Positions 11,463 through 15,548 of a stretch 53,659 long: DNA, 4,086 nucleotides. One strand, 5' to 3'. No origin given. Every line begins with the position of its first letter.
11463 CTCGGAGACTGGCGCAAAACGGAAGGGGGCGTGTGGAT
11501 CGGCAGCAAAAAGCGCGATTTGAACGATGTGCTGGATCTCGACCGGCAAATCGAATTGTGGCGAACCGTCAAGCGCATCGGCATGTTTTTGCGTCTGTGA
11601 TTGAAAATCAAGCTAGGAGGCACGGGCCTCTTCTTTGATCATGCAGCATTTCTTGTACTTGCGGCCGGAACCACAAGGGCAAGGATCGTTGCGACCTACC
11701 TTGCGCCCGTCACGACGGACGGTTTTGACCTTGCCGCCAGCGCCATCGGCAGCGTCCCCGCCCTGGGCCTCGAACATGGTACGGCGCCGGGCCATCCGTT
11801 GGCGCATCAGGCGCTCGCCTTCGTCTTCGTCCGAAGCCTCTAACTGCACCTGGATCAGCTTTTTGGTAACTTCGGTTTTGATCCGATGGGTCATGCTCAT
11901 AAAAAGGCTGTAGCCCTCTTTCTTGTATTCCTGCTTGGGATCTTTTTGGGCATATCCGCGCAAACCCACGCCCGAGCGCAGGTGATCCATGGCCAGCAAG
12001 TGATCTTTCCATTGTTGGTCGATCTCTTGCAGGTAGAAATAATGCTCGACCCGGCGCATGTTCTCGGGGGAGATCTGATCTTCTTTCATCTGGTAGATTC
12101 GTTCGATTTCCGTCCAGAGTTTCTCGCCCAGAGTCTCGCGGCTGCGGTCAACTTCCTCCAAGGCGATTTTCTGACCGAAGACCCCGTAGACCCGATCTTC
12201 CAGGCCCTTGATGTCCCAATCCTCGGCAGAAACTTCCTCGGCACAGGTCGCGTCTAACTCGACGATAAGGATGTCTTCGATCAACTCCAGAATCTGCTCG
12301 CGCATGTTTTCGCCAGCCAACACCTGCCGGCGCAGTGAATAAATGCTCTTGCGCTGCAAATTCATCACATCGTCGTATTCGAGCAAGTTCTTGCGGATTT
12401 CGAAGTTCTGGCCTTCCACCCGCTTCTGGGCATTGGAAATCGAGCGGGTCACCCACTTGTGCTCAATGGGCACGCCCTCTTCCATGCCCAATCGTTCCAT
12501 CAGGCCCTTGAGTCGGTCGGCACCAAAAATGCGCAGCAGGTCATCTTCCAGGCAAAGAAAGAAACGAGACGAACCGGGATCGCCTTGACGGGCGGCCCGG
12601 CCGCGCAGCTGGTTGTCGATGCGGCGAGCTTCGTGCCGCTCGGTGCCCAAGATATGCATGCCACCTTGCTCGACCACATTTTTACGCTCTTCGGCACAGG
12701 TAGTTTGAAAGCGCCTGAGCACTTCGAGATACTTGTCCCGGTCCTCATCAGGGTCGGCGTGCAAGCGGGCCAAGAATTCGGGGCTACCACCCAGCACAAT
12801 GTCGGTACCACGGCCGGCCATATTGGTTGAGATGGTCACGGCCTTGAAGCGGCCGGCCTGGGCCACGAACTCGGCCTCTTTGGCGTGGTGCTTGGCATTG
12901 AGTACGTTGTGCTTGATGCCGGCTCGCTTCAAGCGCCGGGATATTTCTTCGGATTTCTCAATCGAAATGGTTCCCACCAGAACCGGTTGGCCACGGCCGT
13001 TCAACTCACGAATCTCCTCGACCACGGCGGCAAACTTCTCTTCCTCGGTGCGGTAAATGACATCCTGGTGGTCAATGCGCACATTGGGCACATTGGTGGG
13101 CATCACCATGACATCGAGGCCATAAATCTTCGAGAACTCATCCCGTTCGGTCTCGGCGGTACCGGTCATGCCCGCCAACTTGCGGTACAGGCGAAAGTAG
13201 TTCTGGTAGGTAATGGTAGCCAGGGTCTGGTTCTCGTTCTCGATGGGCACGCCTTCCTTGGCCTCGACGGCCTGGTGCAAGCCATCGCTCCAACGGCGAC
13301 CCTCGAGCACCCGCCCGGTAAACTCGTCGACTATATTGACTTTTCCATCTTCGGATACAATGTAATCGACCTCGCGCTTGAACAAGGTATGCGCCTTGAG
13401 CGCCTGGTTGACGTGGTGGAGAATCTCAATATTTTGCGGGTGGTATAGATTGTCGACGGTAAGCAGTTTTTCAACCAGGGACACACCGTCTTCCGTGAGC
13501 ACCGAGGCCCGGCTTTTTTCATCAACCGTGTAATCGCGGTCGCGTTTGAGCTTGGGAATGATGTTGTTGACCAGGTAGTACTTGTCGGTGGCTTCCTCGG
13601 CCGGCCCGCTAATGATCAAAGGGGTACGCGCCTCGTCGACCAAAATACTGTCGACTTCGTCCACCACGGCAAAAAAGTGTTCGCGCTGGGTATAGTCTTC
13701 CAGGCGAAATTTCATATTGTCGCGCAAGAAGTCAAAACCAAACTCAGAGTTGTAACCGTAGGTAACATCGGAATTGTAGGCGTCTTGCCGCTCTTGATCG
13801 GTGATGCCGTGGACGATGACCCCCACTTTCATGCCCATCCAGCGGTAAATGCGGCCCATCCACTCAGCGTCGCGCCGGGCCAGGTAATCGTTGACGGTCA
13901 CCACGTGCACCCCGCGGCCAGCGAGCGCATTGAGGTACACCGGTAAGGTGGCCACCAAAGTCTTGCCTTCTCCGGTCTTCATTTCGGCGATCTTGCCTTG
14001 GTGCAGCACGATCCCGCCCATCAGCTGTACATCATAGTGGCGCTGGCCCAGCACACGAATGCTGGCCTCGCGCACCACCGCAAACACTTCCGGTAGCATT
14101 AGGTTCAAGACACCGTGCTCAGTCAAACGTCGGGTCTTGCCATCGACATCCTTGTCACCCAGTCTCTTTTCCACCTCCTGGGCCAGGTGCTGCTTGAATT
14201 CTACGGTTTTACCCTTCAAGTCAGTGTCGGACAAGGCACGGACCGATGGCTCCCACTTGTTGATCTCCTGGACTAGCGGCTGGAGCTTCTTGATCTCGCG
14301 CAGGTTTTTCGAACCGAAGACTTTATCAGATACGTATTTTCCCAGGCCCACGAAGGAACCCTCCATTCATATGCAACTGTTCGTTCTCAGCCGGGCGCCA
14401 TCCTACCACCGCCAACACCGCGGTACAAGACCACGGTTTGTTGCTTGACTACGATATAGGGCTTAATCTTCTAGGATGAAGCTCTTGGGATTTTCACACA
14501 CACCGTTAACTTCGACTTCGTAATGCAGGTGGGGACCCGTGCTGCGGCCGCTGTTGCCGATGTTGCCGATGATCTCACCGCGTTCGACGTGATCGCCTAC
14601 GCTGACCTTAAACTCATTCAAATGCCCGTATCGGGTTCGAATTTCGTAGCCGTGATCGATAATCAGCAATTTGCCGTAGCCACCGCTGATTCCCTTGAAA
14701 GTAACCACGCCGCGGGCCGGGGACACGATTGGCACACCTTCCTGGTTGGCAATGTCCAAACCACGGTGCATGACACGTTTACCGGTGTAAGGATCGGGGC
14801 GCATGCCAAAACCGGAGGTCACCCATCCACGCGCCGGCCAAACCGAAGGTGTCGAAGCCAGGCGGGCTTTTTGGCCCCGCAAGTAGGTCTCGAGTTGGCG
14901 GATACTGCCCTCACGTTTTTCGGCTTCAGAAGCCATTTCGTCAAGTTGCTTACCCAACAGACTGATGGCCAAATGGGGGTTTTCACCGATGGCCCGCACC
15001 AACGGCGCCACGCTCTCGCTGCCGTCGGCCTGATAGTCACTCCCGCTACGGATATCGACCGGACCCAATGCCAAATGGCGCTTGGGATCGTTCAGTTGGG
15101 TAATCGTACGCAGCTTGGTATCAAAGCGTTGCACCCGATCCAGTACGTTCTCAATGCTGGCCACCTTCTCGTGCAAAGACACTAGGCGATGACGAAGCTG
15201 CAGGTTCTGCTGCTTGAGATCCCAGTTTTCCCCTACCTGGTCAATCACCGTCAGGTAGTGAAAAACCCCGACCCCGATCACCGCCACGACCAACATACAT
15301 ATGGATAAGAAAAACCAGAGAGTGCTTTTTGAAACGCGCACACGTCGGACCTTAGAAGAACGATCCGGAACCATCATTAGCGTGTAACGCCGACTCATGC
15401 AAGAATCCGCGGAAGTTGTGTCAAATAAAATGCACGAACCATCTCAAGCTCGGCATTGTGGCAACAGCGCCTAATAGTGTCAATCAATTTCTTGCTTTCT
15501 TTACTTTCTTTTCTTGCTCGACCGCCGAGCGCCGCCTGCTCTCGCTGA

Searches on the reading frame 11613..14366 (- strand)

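Call 75: search_protein_families(library=pfam, proteins=[window:11613-14366:-], max_evalue=0.0001)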
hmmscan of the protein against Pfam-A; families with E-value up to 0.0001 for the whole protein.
window:11613-14366:- (917 aa): 6 families
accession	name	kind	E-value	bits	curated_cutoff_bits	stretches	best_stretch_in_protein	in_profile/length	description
PF07517.20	SecA_DEAD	-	5e-125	417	24.6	1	15-411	3-289/290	SecA DEAD-like domain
PF21090.3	P-loop_SecA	-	2.2e-91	305.5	27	1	427-631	1-205/205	SecA P-loop domain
PF07516.18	SecA_SW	-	2.6e-68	230.5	26.7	1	633-841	1-200/200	SecA Wing and Scaffold domain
PF01043.26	SecA_PP_bind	-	2.2e-43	147.7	23.5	1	259-368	2-110/110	SecA preprotein cross-linking domain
PF02810.21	SEC-C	-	2.1e-10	40.7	20.4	1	892-909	1-18/19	SEC-C motif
PF00270.35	DEAD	-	4.9e-05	23.6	26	0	126-245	18-133/167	DEAD/DEAH box helicase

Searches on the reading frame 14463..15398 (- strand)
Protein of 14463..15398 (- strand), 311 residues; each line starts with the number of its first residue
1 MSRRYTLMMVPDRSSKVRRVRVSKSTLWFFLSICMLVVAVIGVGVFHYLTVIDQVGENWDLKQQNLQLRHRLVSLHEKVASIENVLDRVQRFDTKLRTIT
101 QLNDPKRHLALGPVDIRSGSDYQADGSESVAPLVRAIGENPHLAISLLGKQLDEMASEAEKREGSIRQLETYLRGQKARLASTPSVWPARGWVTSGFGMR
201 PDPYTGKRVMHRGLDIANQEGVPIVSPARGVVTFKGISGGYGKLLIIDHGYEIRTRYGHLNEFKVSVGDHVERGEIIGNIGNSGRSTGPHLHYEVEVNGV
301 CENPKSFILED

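Call 75: search_protein_families(library=pfam, proteins=[window:14463-15398:-], max_evalue=0.0001)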
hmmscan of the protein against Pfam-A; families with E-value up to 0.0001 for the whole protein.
window:14463-15398:- (311 aa): 1 family
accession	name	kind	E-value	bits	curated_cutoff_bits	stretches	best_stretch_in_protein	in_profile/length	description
PF01551.29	Peptidase_M23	-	8.4e-32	109.7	28.7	1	210-304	2-96/96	Peptidase family M23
